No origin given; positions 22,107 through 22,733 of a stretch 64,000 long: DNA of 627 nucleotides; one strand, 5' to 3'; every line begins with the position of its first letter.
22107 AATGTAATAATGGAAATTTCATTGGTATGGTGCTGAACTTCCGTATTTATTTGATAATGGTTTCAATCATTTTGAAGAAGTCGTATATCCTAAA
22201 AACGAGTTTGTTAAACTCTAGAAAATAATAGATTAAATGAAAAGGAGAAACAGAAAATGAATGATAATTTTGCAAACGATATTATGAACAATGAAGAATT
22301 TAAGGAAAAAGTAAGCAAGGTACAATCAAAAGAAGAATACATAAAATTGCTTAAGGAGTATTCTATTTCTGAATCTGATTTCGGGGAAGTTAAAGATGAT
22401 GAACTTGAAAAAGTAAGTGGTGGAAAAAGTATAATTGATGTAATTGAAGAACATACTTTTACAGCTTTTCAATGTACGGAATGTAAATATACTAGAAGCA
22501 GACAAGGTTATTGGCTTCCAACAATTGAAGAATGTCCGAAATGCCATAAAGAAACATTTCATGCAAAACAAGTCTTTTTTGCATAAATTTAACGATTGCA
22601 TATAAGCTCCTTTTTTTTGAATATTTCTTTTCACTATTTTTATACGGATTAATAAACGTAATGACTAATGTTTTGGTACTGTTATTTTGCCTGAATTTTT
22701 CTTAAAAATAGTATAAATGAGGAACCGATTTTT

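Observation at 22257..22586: Orphan peptide with a Nif11-like double-glycine leader and a zinc-ribbon-like 53-aa core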

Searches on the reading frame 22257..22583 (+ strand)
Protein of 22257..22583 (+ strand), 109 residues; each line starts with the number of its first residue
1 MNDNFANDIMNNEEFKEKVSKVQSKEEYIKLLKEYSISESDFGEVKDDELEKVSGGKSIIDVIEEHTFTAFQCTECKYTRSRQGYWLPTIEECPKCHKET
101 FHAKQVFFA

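Call 3: search_protein_families(library=ncbifam, proteins=[window:22257-22583:+], max_evalue=10)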
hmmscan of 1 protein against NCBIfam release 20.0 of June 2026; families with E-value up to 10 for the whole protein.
window:22257-22583:+ (109 aa): 6 families
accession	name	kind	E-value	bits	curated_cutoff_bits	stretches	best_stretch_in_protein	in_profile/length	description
TIGR03798.1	leader_Nif11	subfamily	1.2e-06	28.6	32.3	1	4-56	8-68/68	Nif11-like leader peptide family RiPP precursor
NF041781.1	mnquin_red_QrcA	equivalog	0.0098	15.5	180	1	70-101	43-75/174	menaquinone reductase multiheme cytochrome c subunit QrcA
NF000539.0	plantaricin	subfamily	0.022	15.2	29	1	42-95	21-67/69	plantaricin C family lantibiotic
TIGR02605.1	CxxC_CxxC_SSSS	subfamily_domain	0.068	13.3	31.3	1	71-101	6-37/52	FmdB family zinc ribbon protein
NF008261.0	PRK11032.1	equivalog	0.25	11.3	183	1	71-104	125-156/160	zinc ribbon-containing protein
TIGR03949.1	bact_IIb_cerein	subfamily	0.41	10.5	21.5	1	44-58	3-17/45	class IIb bacteriocin, lactobin A/cerein 7B family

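Call 4: search_protein_families(library=pfam, proteins=[window:22257-22583:+], max_evalue=10)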
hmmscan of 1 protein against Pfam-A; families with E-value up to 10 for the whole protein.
window:22257-22583:+ (109 aa): 15 families
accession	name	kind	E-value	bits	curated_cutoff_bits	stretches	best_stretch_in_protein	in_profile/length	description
PF09855.14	Zn_ribbon_13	-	0.00016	22.2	23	2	45-79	10-44/63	Nucleic-acid-binding protein containing Zn-ribbon domain (DUF2082)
PF12760.12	Zn_ribbon_IS1595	-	0.0096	16.3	25.4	2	68-79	35-46/46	Transposase zinc-ribbon domain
PF07862.16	Nif11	-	0.019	15.7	23.8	1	4-35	8-39/48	Nif11 domain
PF09362.15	DUF1996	-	0.043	14.3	27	1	47-90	10-53/237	Domain of unknown function (DUF1996)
PF03047.20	ComC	-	0.043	14.1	20.4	1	41-57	9-25/31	COMC family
PF17180.10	Zn_ribbon_3CxxC_2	-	0.051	14.1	27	1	68-105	4-43/45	Zinc-binding domain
PF17207.9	MCM_OB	-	0.08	13.1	24.8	1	60-102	24-66/126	MCM OB domain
PF13946.11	DUF4214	-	0.11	13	23.2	1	6-32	1-27/72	Domain of unknown function (DUF4214)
PF12813.12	XPG_I_2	-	0.11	12.5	24.2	1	15-95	117-191/240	XPG domain containing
PF01155.25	HypA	-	0.15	12.5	28.9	1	68-103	68-99/112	Hydrogenase/urease nickel incorporation, metallochaperone, hypA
PF25208.1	DUF7838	-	0.16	12.4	28.5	1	91-102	7-19/55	Domain of unknown function (DUF7838)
PF07295.17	DUF1451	-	0.35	11.5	26.1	1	70-102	113-143/146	Zinc-ribbon containing domain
PF09723.15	Zn_ribbon_8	-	0.42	11.1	34.4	1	71-100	6-36/41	Zinc ribbon domain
PF00096.32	zf-C2H2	-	0.67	11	25.2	1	71-84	1-14/23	Zinc finger, C2H2 type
PF01096.23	Zn_ribbon_TFIIS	-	0.9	9.9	21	2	65-79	23-37/39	Transcription factor S-II (TFIIS)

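Call 7: find_homologous_proteins(query=window:22257-22583:+, max_evalue=0.01)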
Query window:22257-22583:+ (109 aa): 4 proteins with E <= 0.01 among 31 candidates.
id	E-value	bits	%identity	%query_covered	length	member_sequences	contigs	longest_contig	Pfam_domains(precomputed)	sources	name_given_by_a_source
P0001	3.1e-67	241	100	100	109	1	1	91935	-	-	-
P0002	1.1e-47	178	69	99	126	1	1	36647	-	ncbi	-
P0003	1.3e-29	120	52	100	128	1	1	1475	-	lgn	-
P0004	1.5e-24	104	49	99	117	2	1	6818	-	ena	-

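Call 10: find_encoding_contigs(protein=P0002, flank=10000)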
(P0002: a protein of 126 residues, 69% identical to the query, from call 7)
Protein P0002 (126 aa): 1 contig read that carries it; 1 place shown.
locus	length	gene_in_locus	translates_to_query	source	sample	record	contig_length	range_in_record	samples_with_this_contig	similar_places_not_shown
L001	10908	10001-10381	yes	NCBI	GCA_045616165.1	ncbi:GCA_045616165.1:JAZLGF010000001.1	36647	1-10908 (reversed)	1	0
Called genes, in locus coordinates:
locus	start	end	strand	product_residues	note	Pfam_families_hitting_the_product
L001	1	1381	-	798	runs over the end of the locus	PF00488:MutS_V, PF20297:MSSS, PF01713:Smr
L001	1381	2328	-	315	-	PF01336:tRNA_anti-codon (weak), PF01966:HD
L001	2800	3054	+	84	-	PF12637:TSCPD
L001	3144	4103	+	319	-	PF16868:NMT1_3, PF12974:Phosphonate-bd, PF09084:NMT1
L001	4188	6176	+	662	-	PF06808:DctM, PF11874:DUF3394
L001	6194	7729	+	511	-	PF07228:SpoIIE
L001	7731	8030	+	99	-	PF01740:STAS, PF13466:STAS_2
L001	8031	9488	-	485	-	PF01966:HD, PF13350:Y_phosphatase3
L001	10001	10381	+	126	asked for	-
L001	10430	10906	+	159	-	?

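Call 11: find_encoding_contigs(protein=P0004, flank=10000)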
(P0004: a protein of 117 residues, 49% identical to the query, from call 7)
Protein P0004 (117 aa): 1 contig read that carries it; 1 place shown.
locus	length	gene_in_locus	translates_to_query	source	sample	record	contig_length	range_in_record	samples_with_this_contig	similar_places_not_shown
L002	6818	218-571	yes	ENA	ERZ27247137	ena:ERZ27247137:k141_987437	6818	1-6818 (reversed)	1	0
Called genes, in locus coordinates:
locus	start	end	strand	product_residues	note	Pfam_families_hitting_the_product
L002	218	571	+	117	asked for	-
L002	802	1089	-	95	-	-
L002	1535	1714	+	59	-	-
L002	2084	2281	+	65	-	-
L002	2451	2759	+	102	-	PF13333:rve_2 (weak)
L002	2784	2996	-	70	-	-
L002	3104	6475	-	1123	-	-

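Call 12: find_encoding_contigs(protein=P0003, flank=10000)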
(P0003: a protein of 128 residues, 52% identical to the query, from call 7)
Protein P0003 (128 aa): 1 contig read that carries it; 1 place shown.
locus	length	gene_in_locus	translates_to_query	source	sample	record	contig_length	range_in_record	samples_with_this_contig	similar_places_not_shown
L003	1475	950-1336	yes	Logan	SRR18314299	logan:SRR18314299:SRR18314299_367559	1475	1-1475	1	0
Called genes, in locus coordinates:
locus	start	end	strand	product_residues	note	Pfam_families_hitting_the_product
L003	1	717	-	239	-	?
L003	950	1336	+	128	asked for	-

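Call 20: find_related_loci(query=A1, collection=genome_contigs, flank=10000)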
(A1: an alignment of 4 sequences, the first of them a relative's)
Query A1 (109 aa) in genome_contigs; peptide patterns used: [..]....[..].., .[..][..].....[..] (x = any residue, [..] = any of these).
268 stretches matched a pattern; 2 encode a relative of the query (tblastn E <= 1e-3); 2 distinct loci.
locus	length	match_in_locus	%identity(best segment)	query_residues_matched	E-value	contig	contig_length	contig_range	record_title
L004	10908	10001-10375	69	1-108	1e-55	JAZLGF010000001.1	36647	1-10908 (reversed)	MAG: Lachnospiraceae bacterium isolate T1900044999_TA20190061.MAGScoT_cleanbin_000004 SGB_4273_k141_469002, whole genome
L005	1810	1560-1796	43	1-73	6e-17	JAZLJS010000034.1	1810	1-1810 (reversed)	MAG: Lachnospiraceae bacterium isolate T1900044962_TA20190024.MAGScoT_cleanbin_000005 SGB_3962_k141_302320, whole genome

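Call 25: search_protein_families(library=pfam, proteins=[L005:302-1534:+, L001:10430-10906:+, L003:1-717:-, L002:3104-6472:-, L002:802-1086:-, L002:1535-1711:+, L002:2066-2278:+, L002:2415-2756:+], max_evalue=0.01)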
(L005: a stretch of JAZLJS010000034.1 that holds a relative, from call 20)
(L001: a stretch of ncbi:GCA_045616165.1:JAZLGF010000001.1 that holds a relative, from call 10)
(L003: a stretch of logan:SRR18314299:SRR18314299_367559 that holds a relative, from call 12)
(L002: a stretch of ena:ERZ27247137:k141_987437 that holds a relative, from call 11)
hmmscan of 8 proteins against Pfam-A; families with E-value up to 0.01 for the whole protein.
L005:302-1534:+ (411 aa): 1 family
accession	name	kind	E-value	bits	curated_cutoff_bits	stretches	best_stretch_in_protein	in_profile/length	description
PF03417.21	AAT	-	3e-07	30.8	23.2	1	92-284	5-154/225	Acyl-coenzyme A:6-aminopenicillanic acid acyl-transferase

L001:10430-10906:+ (159 aa): 0 families

L003:1-717:- (239 aa): 1 family
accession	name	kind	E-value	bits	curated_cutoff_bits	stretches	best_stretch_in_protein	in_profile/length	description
PF02275.23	CBAH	-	8.6e-07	29.3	20.4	1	72-238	1-151/316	Linear amide C-N hydrolases, choloylglycine hydrolase family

L002:3104-6472:- (1122 aa): 0 families

L002:802-1086:- (94 aa): 0 families

L002:1535-1711:+ (59 aa): 0 families

L002:2066-2278:+ (71 aa): 0 families

L002:2415-2756:+ (114 aa): 1 family
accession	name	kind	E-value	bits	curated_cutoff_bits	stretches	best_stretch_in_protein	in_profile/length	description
PF13333.12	rve_2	-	1.6e-07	31.8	22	1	40-73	18-51/56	Integrase core domain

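Call 29: predict_structure(alignment_id=A1)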
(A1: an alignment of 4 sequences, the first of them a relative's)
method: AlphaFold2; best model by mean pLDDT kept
length: 109 residues; sequences in the alignment: 4
mean_pLDDT: 61.7   pTM: 0.43
mean pLDDT of the five models: 61.7, 60.2, 54.2, 53.0, 48.0
residues with pLDDT >= 90: 0; 70-90: 27; 50-70: 61; < 50: 21
segments of 3 or more residues with pLDDT < 50: 1-7, 38-45, 104-106
pLDDT, mean of each block of 10 residues (from residue 1): 42 67 68 58 49 57 67 77 65 79 48
secondary structure, 60 per line:
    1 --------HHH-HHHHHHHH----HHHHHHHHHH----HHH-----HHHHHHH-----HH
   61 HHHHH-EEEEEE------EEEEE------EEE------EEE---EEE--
elements in order: H13-20 H25-34 H47-53 H59-65 E67-72 E79-83 E90-92 E99-101 E105-107

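Call 30: find_related_loci(query=A1, collection=metagenome_contigs, flank=10000)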
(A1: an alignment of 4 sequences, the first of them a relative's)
Query A1 (109 aa) in metagenome_contigs; peptide patterns used: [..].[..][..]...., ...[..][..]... (x = any residue, [..] = any of these).
600 stretches matched a pattern, but none encodes a relative of the query by tblastn (E <= 1e-3).

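Call 38: fold_search(model_id=the predicted structure, library=pdb)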
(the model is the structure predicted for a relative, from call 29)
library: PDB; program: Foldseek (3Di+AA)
matches with E <= 10: 299; with E <= 0.001: 0
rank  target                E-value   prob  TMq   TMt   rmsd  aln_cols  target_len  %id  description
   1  7p99_A                1.3e-01  0.30  0.29  0.14  13.6       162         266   15  Structure of human USPL1 in complex with SUMO2 (released 2022-03-02)
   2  9jko_A                2.9e-01  0.72  0.27  0.30   4.7        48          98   17  Crystal structure of the RNA- binding domain of human ZAR1 (released 2025-07-30)
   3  1ici_A                3.5e-01  0.51  0.27  0.13   6.0        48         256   23  CRYSTAL STRUCTURE OF A SIR2 HOMOLOG-NAD COMPLEX (released 2001-05-02)
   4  1ici_B                4.0e-01  0.47  0.27  0.13   5.8        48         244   23  CRYSTAL STRUCTURE OF A SIR2 HOMOLOG-NAD COMPLEX (released 2001-05-02)
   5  6skf_Ax               4.9e-01  0.38  0.24  0.37   4.7        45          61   13  Cryo-EM Structure of T. kodakarensis 70S ribosome (released 2020-07-29)
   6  7zju_C                4.9e-01  0.15  0.29  0.15  12.4       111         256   14  Structure of human USPL1 in covalent complex with SUMO3-2Br probe (released 2023-09-27)
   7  1m2k                  5.6e-01  0.38  0.27  0.13   5.7        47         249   21  Sir2 homologue F159A mutant-ADP ribose complex (released 2003-04-08)
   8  9e2y_4                6.0e-01  0.38  0.27  0.06   4.3        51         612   18  Cryo-EM structure of yeast CMG helicase stalled at G4-containing DNA template, state 3 (released 2025-03-26)
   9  9kbo_D                6.4e-01  0.15  0.26  0.16   9.5        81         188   12  Crystal structure of human Shiftless (SFL) containing phosphorylation sites Ser249, Thr250, Thr253 and Ser256 (released 2025-11-19)
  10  7zju_A                6.4e-01  0.13  0.29  0.15  16.0       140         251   16  Structure of human USPL1 in covalent complex with SUMO3-2Br probe (released 2023-09-27)
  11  9e71_BY               6.8e-01  0.28  0.23  0.35   5.7        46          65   17  Cryo-EM structure of the Pyrobaculum calidifontis 70S ribosome (released 2024-11-20)
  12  4pog_G                7.3e-01  0.47  0.27  0.13   4.7        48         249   17  MCM-ssDNA co-crystal structure (released 2014-04-09)
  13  1m2g                  7.3e-01  0.33  0.27  0.13   5.9        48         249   23  Sir2 homologue-ADP ribose complex (released 2003-04-08)
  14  6tmf_Y                7.3e-01  0.16  0.22  0.33   7.4        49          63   18  Structure of an archaeal ABCE1-bound ribosomal post-splitting complex (released 2020-02-12)
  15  9bh5_Ab               7.8e-01  0.16  0.28  0.34   6.1        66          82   11  High-resolution C. elegans 80S ribosome structure - class 1 (released 2024-09-04)
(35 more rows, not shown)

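Call 49: search_protein_families(library=ncbifam, proteins=[P0002, P0003, P0004], max_evalue=0.01)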
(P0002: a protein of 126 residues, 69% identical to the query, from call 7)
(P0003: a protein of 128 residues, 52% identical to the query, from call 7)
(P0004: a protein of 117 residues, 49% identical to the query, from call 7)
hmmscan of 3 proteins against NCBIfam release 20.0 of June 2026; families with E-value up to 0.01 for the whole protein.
P0002 (126 aa): 3 families
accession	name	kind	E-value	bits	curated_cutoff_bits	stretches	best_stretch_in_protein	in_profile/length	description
TIGR03798.1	leader_Nif11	subfamily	9e-06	25.9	32.3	1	8-73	12-68/68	Nif11-like leader peptide family RiPP precursor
NF000539.0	plantaricin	subfamily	0.00052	20.4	29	1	57-112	19-68/69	plantaricin C family lantibiotic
TIGR03949.1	bact_IIb_cerein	subfamily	0.00062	19.5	21.5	1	59-75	1-17/45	class IIb bacteriocin, lactobin A/cerein 7B family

P0003 (128 aa): 1 family
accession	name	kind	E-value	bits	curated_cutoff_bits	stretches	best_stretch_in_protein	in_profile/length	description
TIGR03798.1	leader_Nif11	subfamily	5.1e-06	26.7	32.3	1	3-73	7-68/68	Nif11-like leader peptide family RiPP precursor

P0004 (117 aa): 1 family
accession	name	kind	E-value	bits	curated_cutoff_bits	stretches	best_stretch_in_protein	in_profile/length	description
TIGR03798.1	leader_Nif11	subfamily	0.0035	17.6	32.3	1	9-65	13-68/68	Nif11-like leader peptide family RiPP precursor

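Call 53: find_encoding_contigs(protein=P0001, flank=10000, max_places=3)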
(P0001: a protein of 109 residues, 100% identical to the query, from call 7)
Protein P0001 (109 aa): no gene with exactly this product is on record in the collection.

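Call 62: search_dna_similar(query=window:22257-22583:+, collection=plasmids, mode=protein, max_evalue=0.01)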
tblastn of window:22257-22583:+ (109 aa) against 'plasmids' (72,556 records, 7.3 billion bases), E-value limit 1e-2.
No match.

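Call 63: search_dna_similar(query=window:22257-22583:+, collection=phages, mode=protein, max_evalue=0.01)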
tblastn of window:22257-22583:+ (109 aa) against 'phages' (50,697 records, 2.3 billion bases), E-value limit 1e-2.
No match.

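Call 79: find_homologous_proteins(query=A4, max_evalue=1)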
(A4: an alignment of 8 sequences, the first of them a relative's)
Query A4 (8 sequences) (109 aa, profile of the alignment): 18 proteins with E <= 1 among 1027 candidates.
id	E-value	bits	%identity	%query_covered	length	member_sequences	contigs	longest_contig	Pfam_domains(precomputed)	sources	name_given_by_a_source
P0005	4.5e-54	199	53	100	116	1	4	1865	-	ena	-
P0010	6.0e-52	192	55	100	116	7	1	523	-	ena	-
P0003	1.3e-51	191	52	100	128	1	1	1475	-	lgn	-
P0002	6.1e-51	189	69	99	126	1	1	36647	-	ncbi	-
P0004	1.3e-50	188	49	99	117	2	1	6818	-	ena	-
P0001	7.3e-49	182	100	100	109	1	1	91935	-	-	-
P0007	3.5e-42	161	39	99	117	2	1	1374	-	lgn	-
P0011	3.5e-39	151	48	99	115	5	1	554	-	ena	-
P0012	3.2e-28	116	48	92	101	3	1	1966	-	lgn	-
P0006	3.8e-21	93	41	61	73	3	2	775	-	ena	-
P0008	1.4e-19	88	34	61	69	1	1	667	-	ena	-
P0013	7.9e-19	86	40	61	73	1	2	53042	-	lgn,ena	-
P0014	2.7e-12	64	32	61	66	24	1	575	-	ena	-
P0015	3.5e-12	64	69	33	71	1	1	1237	PF07862.17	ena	-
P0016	2.8e-10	58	59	38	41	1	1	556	-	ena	-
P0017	1.2e-5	43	36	50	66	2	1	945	-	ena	-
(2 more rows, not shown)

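Call 81: find_encoding_contigs(protein=P0013, flank=10000, max_places=4)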
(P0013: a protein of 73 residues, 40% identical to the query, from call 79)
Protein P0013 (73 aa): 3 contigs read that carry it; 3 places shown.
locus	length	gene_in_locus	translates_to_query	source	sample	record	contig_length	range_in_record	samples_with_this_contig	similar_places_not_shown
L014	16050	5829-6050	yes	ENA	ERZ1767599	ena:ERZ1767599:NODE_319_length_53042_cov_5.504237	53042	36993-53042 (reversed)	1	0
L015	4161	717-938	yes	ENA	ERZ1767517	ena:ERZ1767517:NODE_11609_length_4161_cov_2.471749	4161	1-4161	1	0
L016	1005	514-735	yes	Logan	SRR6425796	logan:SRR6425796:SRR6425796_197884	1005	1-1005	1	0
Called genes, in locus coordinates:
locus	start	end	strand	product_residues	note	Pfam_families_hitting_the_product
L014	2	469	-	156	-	?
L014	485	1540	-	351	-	-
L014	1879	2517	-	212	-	PF04607:RelA_SpoT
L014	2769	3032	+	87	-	-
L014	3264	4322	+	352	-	PF26745:SPM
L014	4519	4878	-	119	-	-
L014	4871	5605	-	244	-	PF02616:SMC_ScpA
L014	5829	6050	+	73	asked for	-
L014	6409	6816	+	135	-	-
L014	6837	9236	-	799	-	PF00133:tRNA-synt_1, PF09334:tRNA-synt_1g, PF13603:tRNA-synt_1_2, PF00133:tRNA-synt_1, PF08264:Anticodon_1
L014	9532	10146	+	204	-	-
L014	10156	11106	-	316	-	PF09587:PGA_cap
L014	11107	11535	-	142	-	-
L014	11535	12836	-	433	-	PF01979:Amidohydro_1, PF07969:Amidohydro_3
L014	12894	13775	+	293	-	PF00781:DAGK_cat, PF19279:YegS_C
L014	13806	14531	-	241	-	PF01182:Glucosamine_iso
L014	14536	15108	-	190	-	PF06130:PTAC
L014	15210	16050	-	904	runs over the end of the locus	PF03816:LytR_cpsA_psr, PF03793:PASTA, PF09479:Flg_new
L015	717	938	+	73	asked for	-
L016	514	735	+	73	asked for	-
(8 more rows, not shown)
